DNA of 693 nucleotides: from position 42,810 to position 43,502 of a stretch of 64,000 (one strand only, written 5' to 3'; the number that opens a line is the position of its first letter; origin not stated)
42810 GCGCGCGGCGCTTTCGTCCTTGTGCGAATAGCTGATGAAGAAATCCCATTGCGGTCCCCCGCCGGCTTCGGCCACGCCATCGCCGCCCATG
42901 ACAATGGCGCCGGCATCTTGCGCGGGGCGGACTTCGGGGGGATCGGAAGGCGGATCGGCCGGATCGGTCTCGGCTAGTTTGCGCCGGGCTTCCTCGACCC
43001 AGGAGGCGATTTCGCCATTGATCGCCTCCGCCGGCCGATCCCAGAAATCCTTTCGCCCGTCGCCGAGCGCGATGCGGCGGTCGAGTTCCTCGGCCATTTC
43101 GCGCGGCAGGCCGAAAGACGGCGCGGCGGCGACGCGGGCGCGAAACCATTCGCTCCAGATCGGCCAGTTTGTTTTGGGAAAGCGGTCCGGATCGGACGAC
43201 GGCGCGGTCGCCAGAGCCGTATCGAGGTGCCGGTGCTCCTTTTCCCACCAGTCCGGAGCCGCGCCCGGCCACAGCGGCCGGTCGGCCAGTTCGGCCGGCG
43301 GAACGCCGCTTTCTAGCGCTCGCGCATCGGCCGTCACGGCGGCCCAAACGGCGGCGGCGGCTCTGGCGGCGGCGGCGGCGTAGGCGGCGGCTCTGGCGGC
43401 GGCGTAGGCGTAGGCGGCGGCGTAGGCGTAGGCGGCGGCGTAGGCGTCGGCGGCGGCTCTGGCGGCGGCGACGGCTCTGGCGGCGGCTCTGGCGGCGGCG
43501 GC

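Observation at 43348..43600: Codon-homogeneous triplet microsatellite encodes an ~84-residue Ala/Tyr/Arg tract inside the TIR gene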

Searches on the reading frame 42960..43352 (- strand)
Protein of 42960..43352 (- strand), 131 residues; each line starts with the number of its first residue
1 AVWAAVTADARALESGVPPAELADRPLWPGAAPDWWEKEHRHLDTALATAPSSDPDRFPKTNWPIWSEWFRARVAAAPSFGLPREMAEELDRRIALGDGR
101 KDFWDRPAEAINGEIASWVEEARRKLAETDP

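Call 39: find_related_loci(query=A3, collection=metagenome_contigs, flank=3000)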
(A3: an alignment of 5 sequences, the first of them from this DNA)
Query A3 (131 aa) in metagenome_contigs; peptide patterns used: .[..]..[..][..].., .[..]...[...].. (x = any residue, [..] = any of these).
374 stretches matched a pattern; 2 encode a relative of the query (tblastn E <= 1e-3); 2 distinct loci.
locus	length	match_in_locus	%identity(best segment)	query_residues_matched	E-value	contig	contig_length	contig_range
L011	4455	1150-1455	47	20-128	2e-29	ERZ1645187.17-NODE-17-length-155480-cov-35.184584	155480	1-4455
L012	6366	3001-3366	42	2-128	4e-25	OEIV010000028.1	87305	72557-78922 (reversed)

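Call 40: find_related_loci(query=A3, collection=genome_contigs, flank=3000)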
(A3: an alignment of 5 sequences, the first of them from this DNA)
Query A3 (131 aa) in genome_contigs; peptide patterns used: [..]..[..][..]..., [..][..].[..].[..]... (x = any residue, [..] = any of these).
400 stretches matched a pattern; 6 encode a relative of the query (tblastn E <= 1e-3); 6 distinct loci.
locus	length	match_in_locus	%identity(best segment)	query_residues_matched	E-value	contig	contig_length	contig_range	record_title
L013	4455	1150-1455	47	20-128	7e-29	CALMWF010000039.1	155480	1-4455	MAG TPA_asm: uncultured Alphaproteobacteria bacterium isolate SRR8859111_bin.5_CONCOCT_v1.1_MAG genome assembly, contig:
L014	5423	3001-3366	40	1-129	1e-26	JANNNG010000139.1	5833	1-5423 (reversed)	MAG: Hyphomicrobiales bacterium isolate SOY_35_metabat.143 SOY_35_k141_3462062, whole genome shotgun sequence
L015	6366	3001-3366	42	2-128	1e-24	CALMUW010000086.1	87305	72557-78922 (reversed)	MAG TPA_asm: uncultured Alphaproteobacteria bacterium isolate SRR2107213_bin.93_CONCOCT_v1.1_MAG genome assembly, contig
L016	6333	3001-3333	38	2-123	4e-20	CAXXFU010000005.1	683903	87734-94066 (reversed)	MAG: Devosiaceae bacterium isolate 65c2d7ec-85e6-4946-89d1-43c5b049ec55 genome assembly, contig: contig_5, whole genome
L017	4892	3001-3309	34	4-127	4e-7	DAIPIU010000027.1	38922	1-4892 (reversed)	MAG TPA_asm: Rubrimonas sp. isolate CTOTU7345 NODE_1038_length_38922_cov_15.407595, whole genome shotgun sequence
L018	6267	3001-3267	29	25-131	3e-6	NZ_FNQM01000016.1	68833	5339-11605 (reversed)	Rubrimonas cliftonensis strain DSM 15345, whole genome shotgun sequence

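Call 67: find_related_loci(query=A3, collection=viral_contigs, flank=3000)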
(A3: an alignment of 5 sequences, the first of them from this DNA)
Query A3 (131 aa) in viral_contigs; peptide patterns used: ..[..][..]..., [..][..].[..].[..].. (x = any residue, [..] = any of these).
158 stretches matched a pattern, but none encodes a relative of the query by tblastn (E <= 1e-3).
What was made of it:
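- Tried and rejected: With the narrower alignment A3, only 2 metagenome loci and 6 genome loci were found, and none in viral contigs (calls 39, 40, 67).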
